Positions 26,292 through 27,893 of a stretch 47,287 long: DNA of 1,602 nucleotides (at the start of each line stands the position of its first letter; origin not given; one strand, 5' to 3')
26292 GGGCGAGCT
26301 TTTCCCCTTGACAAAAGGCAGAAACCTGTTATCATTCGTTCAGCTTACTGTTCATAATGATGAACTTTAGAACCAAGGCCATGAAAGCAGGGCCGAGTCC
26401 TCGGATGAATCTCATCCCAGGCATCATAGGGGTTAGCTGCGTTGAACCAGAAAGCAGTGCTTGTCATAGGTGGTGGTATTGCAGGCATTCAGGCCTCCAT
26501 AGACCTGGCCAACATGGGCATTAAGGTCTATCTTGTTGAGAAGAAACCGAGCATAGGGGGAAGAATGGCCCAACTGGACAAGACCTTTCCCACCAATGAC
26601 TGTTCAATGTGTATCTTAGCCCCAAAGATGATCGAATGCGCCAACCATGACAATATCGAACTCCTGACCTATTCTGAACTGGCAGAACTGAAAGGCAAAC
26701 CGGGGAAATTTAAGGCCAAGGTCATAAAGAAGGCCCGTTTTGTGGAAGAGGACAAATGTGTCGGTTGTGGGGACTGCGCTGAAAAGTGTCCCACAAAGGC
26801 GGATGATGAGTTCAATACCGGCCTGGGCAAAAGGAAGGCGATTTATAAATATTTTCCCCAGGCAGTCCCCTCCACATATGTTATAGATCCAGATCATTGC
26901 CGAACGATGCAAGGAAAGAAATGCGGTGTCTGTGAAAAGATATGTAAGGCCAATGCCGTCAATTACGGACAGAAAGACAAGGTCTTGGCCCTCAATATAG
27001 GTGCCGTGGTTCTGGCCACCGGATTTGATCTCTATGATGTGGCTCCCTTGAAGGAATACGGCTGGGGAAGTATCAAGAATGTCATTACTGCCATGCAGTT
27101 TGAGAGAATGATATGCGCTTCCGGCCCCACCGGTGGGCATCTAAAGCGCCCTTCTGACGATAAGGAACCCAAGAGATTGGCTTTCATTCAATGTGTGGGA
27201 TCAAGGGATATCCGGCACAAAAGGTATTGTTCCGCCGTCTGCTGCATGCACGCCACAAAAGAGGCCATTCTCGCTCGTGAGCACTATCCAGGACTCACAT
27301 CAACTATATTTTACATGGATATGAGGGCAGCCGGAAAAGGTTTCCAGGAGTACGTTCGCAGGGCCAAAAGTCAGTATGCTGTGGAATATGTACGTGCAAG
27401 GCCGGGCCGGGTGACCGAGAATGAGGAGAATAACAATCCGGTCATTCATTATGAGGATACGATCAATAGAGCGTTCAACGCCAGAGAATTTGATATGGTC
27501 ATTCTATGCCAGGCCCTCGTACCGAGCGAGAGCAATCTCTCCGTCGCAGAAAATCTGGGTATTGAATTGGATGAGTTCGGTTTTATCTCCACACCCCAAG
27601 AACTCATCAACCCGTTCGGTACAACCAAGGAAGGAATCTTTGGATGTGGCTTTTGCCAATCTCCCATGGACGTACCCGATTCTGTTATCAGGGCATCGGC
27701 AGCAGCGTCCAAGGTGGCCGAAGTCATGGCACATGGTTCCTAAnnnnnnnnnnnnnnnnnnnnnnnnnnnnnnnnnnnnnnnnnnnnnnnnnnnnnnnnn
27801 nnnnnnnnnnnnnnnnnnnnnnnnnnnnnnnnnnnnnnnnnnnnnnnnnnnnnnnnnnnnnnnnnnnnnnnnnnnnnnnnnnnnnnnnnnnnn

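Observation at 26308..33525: IclR-controlled cluster pairing two HdrA-like flavoproteins and an HdrC-like protein with a W-type AOR enzyme: BamB-like reductase or a bifurcation-driven acid/aldehyde oxidoreductase?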

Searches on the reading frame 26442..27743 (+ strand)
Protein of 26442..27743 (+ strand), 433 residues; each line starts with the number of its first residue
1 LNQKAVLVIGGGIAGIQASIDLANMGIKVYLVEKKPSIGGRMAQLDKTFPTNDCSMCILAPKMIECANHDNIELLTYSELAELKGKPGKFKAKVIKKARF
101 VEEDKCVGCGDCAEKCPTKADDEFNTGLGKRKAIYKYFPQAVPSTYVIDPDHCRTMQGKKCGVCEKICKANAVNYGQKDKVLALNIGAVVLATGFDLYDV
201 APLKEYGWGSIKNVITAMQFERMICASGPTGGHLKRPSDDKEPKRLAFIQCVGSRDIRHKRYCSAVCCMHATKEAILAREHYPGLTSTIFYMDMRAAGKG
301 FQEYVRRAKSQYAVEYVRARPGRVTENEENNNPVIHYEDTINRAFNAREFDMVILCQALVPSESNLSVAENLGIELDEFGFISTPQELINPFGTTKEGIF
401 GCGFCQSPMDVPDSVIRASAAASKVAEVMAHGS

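Call 5: search_protein_families(library=pfam, proteins=[window:26442-27743:+], max_evalue=0.01)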
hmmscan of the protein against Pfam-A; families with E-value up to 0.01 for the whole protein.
window:26442-27743:+ (433 aa): 19 families
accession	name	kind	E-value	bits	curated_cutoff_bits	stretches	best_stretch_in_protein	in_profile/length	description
PF07992.20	Pyr_redox_2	-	1.8e-10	41.1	26.1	1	5-66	2-48/291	Pyridine nucleotide-disulphide oxidoreductase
PF12831.13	FAD_oxidored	-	5.3e-09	36.3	27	1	6-43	2-39/416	FAD dependent oxidoreductase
PF13450.12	NAD_binding_8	-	2.3e-06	28.2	21.9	1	8-44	1-37/68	NAD(P)-binding Rossmann-like domain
PF25160.1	LdpA_Fe-S-bd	-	3.9e-06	27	27.6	1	95-120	18-42/49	LdpA Fe-S cluster-binding domain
PF01134.28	GIDA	-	7.2e-06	25.7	22.1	1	6-36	2-32/391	Glucose inhibited division protein A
PF00890.30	FAD_binding_2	-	8.7e-06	25.6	20.4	1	6-41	2-37/414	FAD binding domain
PF00037.32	Fer4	-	1.8e-05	24.8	21.1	1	101-120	3-22/24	4Fe-4S binding domain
PF00070.33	Pyr_redox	-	3.5e-05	24.7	22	1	6-41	2-36/82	Pyridine nucleotide-disulphide oxidoreductase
PF12838.12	Fer4_7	-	8.3e-05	23.4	27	1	69-120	11-52/52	4Fe-4S dicluster domain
PF12797.12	Fer4_2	-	0.00012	22.2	24.5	1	99-118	3-22/22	4Fe-4S binding domain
PF12837.12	Fer4_6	-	0.00015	22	25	1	101-120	4-23/24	4Fe-4S binding domain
PF01266.30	DAO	-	0.00019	21.5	27.9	1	6-39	2-35/353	FAD dependent oxidoreductase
PF03486.20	HI0933_like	-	0.00019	21.4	50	1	5-42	2-39/244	HI0933-like protein Rossmann domain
PF01262.27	AlaDh_PNT_C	-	0.00021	21.3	23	1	5-56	30-78/214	Alanine dehydrogenase/PNT, C-terminal domain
PF13484.11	Fer4_16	-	0.00088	20.4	30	1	105-171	1-66/66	4Fe-4S double cluster binding domain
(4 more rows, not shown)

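Call 6: search_protein_families(library=ncbifam, proteins=[window:26442-27743:+], max_evalue=0.001)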
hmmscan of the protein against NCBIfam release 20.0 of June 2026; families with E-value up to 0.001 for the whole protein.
window:26442-27743:+ (433 aa): 50 families (the best 25 are shown)
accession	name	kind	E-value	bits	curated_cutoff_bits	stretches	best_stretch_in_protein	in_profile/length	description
NF040770.1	hetero_SS_HdrA2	exception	2.5e-157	525.3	1100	1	3-432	139-563/777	CoB-CoM heterodisulfide reductase HdrA2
NF041778.1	hetero_SS_HdrA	equivalog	1.7e-132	442.8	1400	1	5-432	144-573/771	ferredoxin:CoB-CoM heterodisulfide reductase subunit HdrA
NF041891.1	hdrA_Methbact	equivalog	2e-125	419.8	1300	1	3-432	133-559/762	ferredoxin:CoB-CoM heterodisulfide reductase subunit HdrA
NF045637.1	carotdesatCrtDProt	equivalog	2.7e-08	32.8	580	1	6-47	1-42/485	1-hydroxycarotenoid 3,4-desaturase CrtD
TIGR03467.1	HpnE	equivalog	7.3e-08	32.1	283.05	1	6-43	1-38/430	hydroxysqualene dehydroxylase HpnE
NF009410.0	PRK12771.1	subfamily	1.1e-07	30.9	516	1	4-42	139-177/566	NAD(P)-binding protein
TIGR02734.1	crtI_fam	subfamily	2.1e-07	30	238.1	1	6-48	1-43/504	phytoene desaturase family protein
NF058655.1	CrtID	equivalog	4.4e-07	29.1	640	1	6-48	1-43/478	bifunctional phytoene desaturase/3,4-desaturase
NF005560.0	PRK07233.1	equivalog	9.2e-07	28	252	1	6-46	3-43/435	hypothetical protein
NF005313.0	PRK06847.1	subfamily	1.1e-06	27.8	372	1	2-37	3-38/375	hypothetical protein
TIGR01350.1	lipoamide_DH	equivalog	3.6e-06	26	408.8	1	6-40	4-37/461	dihydrolipoyl dehydrogenase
NF041087.1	bile_acid_BaiCD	equivalog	4.9e-06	24.9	825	1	2-48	379-425/642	bile acid Fe-S flavoenzyme BaiCD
TIGR03997.1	mycofact_OYE_2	equivalog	6.2e-06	24.9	793.15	1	3-46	379-422/645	mycofactocin system FadH/OYE family oxidoreductase 2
TIGR01292.1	TRX_reduct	equivalog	6.5e-06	25.2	343.45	0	3-53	141-191/300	thioredoxin-disulfide reductase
TIGR00275.1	TIGR00275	subfamily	1e-05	24.6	183.8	1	6-41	1-36/401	aminoacetone oxidase family FAD-binding enzyme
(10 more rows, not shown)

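Call 58: search_solved_structures(query=window:26442-27743:+, max_evalue=1e-10)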
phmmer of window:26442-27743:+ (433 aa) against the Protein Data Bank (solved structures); distinct sequences matched with E-value up to 1e-10: 6.
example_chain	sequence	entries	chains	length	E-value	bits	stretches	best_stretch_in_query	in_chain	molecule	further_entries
5odc_A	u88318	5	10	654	1.3e-138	465.5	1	5-432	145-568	Heterodisulfide reductase, subunit A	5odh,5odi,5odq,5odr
8rvv_A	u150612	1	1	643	3.8e-131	440.8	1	6-432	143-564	H(2):CoB-CoM heterodisulfide,ferredoxin reductase subunit A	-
8rvu_a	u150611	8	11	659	4.1e-131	440.7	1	6-432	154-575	H(2):CoB-CoM heterodisulfide,ferredoxin reductase subunit A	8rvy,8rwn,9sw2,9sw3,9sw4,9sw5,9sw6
9sfi_A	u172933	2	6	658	1.1e-127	429.4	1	4-432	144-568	CoB--CoM heterodisulfide reductase iron-sulfur subunit A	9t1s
7bkb_A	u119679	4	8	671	8.9e-112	377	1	3-425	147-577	CoB--CoM heterodisulfide reductase iron-sulfur subunit A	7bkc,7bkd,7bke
6tjr_A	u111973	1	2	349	2.1e-41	145.1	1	184-424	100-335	Fumarate reductase/succinate dehydrogenase flavoprotein domain protein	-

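Call 77: search_solved_structures(query=window:26442-27743:+, max_evalue=1e-130, show_alignments=1)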
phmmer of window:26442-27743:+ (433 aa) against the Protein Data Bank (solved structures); distinct sequences matched with E-value up to 1e-130: 3.
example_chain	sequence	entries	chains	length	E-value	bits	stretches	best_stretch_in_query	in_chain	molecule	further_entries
5odc_A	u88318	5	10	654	1.3e-138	465.5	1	5-432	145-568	Heterodisulfide reductase, subunit A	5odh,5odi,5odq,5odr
8rvv_A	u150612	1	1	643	3.8e-131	440.8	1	6-432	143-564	H(2):CoB-CoM heterodisulfide,ferredoxin reductase subunit A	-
8rvu_a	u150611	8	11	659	4.1e-131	440.7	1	6-432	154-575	H(2):CoB-CoM heterodisulfide,ferredoxin reductase subunit A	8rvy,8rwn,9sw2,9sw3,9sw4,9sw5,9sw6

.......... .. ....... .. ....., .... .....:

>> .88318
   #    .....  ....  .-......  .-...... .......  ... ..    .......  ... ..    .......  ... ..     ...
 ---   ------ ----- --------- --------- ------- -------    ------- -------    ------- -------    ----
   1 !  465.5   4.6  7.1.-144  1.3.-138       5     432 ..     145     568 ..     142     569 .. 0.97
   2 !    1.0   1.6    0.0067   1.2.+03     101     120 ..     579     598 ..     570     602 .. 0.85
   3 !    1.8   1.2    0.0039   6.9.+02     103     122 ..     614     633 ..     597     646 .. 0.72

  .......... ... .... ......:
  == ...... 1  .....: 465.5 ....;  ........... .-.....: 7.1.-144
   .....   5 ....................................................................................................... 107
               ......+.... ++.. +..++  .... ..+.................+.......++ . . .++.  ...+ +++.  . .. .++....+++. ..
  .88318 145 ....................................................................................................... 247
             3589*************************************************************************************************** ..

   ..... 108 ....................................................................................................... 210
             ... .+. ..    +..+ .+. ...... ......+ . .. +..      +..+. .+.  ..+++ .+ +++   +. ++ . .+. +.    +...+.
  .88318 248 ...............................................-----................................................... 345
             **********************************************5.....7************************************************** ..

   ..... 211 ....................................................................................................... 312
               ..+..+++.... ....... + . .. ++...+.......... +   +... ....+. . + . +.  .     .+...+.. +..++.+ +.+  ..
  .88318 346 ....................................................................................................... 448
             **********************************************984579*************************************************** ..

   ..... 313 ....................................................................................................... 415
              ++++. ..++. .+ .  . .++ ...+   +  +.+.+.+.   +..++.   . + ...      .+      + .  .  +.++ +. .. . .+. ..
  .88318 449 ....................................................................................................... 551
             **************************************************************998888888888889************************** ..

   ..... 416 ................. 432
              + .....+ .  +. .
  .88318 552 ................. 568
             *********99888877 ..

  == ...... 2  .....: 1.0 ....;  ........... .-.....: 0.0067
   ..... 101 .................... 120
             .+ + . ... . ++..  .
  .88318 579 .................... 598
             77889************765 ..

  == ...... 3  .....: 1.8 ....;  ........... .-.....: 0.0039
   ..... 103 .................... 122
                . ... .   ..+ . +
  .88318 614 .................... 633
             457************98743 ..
